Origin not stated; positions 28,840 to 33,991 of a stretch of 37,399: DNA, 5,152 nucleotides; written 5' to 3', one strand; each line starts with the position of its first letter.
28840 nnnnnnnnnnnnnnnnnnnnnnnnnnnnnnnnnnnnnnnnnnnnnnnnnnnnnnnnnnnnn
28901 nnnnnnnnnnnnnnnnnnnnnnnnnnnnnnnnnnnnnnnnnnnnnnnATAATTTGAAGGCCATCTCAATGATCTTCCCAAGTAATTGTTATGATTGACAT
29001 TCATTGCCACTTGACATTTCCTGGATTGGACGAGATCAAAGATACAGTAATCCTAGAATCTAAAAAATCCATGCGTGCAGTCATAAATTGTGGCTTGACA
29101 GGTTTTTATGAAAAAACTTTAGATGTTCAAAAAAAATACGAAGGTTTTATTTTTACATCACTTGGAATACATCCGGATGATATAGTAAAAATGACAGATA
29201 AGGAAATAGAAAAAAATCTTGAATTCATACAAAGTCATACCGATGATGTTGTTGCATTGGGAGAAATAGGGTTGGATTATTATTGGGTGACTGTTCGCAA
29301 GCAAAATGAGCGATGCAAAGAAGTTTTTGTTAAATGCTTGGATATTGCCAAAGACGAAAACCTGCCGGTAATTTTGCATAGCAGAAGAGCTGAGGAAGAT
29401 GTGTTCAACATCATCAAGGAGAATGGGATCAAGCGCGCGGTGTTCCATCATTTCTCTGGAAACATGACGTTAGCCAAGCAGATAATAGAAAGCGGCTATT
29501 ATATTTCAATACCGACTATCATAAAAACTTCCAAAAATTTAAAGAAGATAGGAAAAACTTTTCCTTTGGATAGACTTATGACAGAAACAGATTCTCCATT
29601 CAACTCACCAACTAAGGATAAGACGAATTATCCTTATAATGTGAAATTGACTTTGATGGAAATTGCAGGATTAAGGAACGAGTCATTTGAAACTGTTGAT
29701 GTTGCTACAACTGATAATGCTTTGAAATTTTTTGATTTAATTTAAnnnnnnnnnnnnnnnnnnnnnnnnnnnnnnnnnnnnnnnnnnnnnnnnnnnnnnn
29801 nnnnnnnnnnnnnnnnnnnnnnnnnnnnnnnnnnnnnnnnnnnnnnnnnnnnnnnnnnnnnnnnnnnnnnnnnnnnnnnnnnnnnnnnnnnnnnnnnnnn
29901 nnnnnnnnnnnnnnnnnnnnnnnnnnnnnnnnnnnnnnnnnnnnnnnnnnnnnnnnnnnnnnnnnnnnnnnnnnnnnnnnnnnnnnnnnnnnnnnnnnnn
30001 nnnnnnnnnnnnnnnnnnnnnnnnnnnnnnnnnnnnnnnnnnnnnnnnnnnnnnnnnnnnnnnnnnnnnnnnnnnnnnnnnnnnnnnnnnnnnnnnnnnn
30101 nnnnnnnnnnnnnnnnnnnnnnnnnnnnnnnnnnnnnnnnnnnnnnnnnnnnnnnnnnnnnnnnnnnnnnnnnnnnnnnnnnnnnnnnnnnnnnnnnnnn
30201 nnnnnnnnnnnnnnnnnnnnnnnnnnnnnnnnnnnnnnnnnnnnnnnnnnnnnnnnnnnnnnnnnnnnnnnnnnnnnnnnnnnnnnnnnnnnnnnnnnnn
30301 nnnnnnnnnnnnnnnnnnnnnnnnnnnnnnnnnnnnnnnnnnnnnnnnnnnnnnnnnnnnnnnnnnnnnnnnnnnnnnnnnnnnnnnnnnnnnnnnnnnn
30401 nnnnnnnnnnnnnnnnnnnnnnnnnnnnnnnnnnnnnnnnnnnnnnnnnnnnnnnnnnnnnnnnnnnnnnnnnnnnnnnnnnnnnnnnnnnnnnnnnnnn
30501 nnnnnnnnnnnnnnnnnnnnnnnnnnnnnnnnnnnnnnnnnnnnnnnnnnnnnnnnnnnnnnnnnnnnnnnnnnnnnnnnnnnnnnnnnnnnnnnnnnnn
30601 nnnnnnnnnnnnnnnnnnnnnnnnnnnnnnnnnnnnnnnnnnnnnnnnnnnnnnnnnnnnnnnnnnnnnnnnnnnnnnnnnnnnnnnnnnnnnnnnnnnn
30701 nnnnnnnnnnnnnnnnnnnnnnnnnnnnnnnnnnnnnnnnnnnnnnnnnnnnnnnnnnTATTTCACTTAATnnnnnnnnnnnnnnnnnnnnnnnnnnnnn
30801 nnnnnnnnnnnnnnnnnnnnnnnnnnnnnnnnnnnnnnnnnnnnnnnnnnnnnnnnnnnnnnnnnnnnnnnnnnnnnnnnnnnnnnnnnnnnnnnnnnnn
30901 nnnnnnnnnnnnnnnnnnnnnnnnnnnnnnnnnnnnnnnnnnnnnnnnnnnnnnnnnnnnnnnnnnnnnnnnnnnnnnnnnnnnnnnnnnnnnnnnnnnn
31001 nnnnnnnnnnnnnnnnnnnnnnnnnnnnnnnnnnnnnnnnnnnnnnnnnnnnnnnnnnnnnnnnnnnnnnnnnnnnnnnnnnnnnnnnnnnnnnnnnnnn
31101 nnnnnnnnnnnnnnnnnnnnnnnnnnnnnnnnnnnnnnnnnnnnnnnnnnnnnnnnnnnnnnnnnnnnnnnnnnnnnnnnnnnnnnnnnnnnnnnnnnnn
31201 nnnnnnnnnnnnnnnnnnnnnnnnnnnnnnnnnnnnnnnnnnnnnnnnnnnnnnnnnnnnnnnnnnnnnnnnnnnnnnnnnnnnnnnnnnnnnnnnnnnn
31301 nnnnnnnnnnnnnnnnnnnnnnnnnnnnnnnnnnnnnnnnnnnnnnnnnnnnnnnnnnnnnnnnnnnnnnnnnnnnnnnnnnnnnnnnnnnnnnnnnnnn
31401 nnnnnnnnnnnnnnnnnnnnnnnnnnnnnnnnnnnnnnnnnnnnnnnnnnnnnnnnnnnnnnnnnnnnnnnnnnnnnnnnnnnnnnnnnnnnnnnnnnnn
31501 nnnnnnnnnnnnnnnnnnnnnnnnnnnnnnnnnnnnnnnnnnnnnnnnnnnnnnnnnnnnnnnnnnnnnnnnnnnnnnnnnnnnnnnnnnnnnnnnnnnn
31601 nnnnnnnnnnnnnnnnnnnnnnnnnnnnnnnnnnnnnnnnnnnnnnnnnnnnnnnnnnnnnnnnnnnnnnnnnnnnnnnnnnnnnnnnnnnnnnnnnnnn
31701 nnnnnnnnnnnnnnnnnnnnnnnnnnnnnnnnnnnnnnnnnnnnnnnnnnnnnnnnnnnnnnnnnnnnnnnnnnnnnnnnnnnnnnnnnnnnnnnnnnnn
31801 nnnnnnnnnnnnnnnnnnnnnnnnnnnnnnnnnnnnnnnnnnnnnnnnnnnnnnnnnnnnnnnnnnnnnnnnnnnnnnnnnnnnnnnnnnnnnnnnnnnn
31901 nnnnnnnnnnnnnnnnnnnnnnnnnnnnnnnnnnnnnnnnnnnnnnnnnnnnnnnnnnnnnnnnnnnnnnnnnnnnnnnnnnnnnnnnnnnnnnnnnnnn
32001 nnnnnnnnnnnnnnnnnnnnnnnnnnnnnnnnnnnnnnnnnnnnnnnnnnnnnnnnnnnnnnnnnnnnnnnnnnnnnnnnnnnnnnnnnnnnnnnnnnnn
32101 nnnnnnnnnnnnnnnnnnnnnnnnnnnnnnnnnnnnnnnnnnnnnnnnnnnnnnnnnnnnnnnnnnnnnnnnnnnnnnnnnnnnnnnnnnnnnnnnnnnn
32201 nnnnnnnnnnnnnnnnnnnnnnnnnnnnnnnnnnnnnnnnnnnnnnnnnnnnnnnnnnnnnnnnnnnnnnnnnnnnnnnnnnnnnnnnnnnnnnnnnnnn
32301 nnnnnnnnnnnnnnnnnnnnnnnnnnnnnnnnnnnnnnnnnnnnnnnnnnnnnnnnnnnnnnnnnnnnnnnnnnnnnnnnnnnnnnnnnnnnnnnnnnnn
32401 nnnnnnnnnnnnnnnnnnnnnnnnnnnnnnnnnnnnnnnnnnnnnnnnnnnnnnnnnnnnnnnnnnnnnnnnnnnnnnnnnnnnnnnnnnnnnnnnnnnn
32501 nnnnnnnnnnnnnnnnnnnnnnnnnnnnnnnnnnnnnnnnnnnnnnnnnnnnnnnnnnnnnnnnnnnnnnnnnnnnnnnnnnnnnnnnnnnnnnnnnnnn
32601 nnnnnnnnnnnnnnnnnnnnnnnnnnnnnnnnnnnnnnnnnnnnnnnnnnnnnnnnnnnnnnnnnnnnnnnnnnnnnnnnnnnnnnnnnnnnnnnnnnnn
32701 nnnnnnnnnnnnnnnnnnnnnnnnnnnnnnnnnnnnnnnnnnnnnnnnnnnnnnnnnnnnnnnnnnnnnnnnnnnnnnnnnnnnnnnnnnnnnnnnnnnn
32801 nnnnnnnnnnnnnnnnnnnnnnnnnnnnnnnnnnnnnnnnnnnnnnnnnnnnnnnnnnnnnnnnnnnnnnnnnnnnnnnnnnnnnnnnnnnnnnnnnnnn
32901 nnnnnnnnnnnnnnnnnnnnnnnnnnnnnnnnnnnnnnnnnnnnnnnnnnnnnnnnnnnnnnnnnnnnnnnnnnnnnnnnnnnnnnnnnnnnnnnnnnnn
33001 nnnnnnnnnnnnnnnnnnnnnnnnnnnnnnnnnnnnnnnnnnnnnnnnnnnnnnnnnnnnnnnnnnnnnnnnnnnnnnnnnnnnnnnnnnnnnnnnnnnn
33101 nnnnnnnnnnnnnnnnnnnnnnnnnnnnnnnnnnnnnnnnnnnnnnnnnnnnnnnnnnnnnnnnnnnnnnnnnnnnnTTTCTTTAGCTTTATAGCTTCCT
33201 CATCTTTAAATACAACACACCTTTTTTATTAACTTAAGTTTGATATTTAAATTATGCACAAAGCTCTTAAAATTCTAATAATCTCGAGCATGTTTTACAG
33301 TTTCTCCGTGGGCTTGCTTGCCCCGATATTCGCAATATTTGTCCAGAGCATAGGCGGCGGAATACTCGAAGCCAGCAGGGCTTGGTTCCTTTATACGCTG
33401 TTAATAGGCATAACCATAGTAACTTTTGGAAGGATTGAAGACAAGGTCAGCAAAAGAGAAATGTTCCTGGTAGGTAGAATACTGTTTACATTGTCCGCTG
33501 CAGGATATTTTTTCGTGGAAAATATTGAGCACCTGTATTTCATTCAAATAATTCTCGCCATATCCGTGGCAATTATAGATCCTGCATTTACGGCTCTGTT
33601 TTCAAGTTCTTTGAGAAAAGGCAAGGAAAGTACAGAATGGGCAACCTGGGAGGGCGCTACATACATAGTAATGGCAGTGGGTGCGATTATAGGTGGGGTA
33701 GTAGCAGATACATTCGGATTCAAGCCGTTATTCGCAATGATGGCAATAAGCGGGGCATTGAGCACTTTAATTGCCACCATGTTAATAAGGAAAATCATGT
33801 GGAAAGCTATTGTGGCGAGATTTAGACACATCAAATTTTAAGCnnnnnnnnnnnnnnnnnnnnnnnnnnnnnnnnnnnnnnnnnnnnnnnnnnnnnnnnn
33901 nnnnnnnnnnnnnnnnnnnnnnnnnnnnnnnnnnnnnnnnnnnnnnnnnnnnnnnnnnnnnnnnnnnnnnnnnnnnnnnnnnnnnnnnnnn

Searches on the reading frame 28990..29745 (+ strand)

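Call 13: search_protein_families(library=pfam, proteins=[window:28990-29745:+], max_evalue=0.001)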
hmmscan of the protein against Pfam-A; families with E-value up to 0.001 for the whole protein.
window:28990-29745:+ (251 aa): 1 family
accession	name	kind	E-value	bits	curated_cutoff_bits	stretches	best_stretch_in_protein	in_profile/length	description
PF01026.27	TatD_DNase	-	1.9e-66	224.5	27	1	2-248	1-252/253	TatD related DNase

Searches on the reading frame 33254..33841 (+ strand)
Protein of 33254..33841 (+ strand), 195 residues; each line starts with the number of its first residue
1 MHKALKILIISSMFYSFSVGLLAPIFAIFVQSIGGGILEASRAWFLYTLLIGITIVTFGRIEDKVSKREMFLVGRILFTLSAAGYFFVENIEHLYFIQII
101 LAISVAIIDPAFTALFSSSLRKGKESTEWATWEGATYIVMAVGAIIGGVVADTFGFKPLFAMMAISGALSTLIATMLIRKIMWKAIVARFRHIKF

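Call 13: search_protein_families(library=pfam, proteins=[window:33254-33841:+], max_evalue=0.001)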
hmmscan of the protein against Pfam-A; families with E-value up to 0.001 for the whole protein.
window:33254-33841:+ (195 aa): 1 family
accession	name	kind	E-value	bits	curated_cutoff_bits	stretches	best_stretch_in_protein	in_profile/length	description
PF07690.21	MFS_1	-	2e-16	60.3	33.4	1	8-178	1-172/347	Major Facilitator Superfamily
